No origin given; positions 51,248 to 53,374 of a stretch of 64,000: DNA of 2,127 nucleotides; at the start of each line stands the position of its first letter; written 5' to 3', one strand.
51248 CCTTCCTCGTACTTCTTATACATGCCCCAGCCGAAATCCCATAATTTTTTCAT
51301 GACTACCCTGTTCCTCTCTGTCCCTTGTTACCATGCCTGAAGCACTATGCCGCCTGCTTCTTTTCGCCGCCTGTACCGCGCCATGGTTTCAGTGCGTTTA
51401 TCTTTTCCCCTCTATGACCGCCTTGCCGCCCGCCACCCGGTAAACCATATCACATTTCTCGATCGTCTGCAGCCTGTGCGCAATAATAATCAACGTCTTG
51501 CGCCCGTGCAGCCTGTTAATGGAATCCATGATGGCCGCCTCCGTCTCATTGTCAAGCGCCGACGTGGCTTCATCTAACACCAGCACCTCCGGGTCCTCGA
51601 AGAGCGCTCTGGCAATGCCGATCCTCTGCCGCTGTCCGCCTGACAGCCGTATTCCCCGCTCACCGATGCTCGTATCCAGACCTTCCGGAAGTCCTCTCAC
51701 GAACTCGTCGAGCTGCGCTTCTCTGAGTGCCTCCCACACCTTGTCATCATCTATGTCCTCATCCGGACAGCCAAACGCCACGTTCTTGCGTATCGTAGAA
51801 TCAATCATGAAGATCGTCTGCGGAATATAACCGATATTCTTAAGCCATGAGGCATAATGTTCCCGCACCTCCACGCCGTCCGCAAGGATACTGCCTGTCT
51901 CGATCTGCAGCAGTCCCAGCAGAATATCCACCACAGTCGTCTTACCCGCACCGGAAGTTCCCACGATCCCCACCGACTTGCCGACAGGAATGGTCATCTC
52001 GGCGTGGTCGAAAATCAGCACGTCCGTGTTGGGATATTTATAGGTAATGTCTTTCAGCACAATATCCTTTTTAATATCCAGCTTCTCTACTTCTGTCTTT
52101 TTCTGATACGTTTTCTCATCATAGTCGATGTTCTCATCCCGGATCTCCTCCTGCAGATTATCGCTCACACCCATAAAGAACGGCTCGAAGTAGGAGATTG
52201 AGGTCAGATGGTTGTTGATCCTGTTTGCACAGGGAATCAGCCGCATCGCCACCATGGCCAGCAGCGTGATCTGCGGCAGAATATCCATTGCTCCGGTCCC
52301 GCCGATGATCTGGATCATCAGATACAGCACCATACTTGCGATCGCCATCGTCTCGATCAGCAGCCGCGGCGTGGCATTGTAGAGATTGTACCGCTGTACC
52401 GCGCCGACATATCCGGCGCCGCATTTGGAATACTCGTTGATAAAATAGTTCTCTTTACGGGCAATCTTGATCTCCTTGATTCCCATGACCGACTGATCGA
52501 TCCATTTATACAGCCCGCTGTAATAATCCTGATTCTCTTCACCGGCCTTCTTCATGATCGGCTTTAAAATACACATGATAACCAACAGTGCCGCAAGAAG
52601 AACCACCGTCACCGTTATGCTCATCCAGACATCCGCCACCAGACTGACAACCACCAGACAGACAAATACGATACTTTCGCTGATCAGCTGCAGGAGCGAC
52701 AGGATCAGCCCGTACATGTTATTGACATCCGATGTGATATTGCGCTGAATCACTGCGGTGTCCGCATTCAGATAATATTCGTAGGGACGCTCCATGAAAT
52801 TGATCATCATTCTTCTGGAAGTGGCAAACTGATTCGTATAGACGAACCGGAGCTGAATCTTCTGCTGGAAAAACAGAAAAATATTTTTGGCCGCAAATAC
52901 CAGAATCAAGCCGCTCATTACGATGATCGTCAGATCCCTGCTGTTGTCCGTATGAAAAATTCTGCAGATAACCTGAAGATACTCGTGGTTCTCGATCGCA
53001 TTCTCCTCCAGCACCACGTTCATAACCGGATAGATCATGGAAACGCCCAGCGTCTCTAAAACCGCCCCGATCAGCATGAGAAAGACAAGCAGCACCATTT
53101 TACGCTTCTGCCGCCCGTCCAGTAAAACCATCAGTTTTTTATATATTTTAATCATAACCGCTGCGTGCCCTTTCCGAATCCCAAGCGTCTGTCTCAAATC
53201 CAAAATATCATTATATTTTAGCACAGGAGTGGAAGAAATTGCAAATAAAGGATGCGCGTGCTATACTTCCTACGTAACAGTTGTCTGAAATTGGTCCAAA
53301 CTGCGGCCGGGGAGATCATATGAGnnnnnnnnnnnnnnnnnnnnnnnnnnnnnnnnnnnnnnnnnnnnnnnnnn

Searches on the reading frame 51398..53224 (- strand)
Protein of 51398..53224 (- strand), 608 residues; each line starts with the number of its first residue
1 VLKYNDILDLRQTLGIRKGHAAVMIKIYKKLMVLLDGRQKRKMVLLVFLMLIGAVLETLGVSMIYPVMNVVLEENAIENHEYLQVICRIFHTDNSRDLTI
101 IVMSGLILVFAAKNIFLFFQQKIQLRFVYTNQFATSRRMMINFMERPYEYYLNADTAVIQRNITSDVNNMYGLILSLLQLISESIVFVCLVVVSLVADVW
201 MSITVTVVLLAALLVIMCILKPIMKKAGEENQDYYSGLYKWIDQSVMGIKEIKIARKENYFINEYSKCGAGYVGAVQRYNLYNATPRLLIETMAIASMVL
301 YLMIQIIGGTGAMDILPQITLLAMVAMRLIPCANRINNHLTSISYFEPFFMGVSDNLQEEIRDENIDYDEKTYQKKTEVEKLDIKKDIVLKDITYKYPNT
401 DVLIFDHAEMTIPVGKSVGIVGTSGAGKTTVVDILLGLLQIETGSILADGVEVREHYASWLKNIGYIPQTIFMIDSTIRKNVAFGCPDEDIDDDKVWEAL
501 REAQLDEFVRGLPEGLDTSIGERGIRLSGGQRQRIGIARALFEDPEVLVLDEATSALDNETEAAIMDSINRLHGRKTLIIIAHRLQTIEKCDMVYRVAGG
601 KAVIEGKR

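Call 4: search_protein_families(library=pfam, proteins=[window:51398-53224:-], max_evalue=0.01)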
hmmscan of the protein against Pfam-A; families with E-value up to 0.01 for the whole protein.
window:51398-53224:- (608 aa): 6 families
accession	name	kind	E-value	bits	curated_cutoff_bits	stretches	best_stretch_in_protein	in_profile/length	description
PF00005.33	ABC_tran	-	2.9e-29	102.9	25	1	406-555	2-137/137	ABC transporter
PF00664.28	ABC_membrane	-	1.7e-10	41.5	28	1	82-312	21-250/274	ABC transporter transmembrane region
PF02463.25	SMC_N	-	3e-07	30.5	40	1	526-598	136-212/220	RecF/RecN/SMC N terminal domain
PF13304.12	AAA_21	-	0.0032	18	27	0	419-449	3-26/304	AAA domain, putative AbiEii toxin, Type IV TA system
PF13555.12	AAA_29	-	0.005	17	27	0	405-439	12-46/61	P-loop containing region of AAA domain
PF13238.12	AAA_18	-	0.0093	16.9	29.4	0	418-460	1-41/128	AAA domain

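Call 14: search_protein_families(library=ncbifam, proteins=[window:51398-53224:-], max_evalue=0.01)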
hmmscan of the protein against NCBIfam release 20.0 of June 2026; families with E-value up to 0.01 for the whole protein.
window:51398-53224:- (608 aa): 189 families (the best 25 are shown)
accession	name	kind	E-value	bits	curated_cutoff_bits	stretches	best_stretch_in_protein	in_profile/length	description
NF050066.1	LPSTprtrPglK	equivalog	5.9e-103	345.2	1000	1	28-598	2-556/558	BC-type lipopolysaccharide transporter PglK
NF045513.1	HepA_fam_ABC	equivalog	3.9e-85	286.5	725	1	33-606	25-590/610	heterocyst formation ABC transporter subunit HepA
TIGR02203.1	MsbA_lipidA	equivalog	5.1e-77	259.7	602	1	28-606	2-550/572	lipid A export permease/ATP-binding protein MsbA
TIGR03375.1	type_I_sec_LssB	subfamily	1.4e-68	231.8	693.1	1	176-608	265-685/696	type I secretion system permease/ATPase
TIGR03796.1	NHLM_micro_ABC1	equivalog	5.2e-66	223.3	853.3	1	90-606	184-693/710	NHLP family bacteriocin export ABC transporter peptidase/permease/ATPase subunit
TIGR02857.1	CydD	equivalog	2.7e-65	221.3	435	1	371-596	306-528/529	thiol reductant ABC exporter subunit CydD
TIGR02204.1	MsbA_rel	hypoth_equivalog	5.1e-64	216.9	780.4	1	139-607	97-557/576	ABC transporter, permease/ATP-binding protein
TIGR02868.1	CydC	equivalog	9.1e-63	212.7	329.05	1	163-585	116-530/530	thiol reductant ABC exporter subunit CydC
TIGR01846.1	type_I_sec_HlyB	subfamily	1.7e-60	205.1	725.55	1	187-607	262-674/694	type I secretion system permease/ATPase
TIGR03797.1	NHLM_micro_ABC2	equivalog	3.9e-60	204.1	709.4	1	27-607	123-667/686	NHLP bacteriocin export ABC transporter permease/ATPase subunit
NF008381.0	PRK11176.1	equivalog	1.2e-59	202.3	867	1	119-606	83-560/582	lipid A ABC transporter ATP-binding protein/permease MsbA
NF010178.0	PRK13657.1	equivalog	5.2e-59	200.2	733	1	24-606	3-551/588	glucan ABC transporter ATP-binding protein/ permease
TIGR00958.1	3a01208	subfamily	4.9e-56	190.4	874.6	1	382-606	473-695/711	antigen peptide transporter 2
NF008364.0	PRK11160.1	equivalog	7.1e-56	190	630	1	163-607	123-557/575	heme ABC transporter ATP-binding protein/permease CydC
TIGR01842.1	type_I_sec_PrtD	subfamily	3.8e-54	184.1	510.15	1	383-606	312-535/544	type I secretion system permease/ATPase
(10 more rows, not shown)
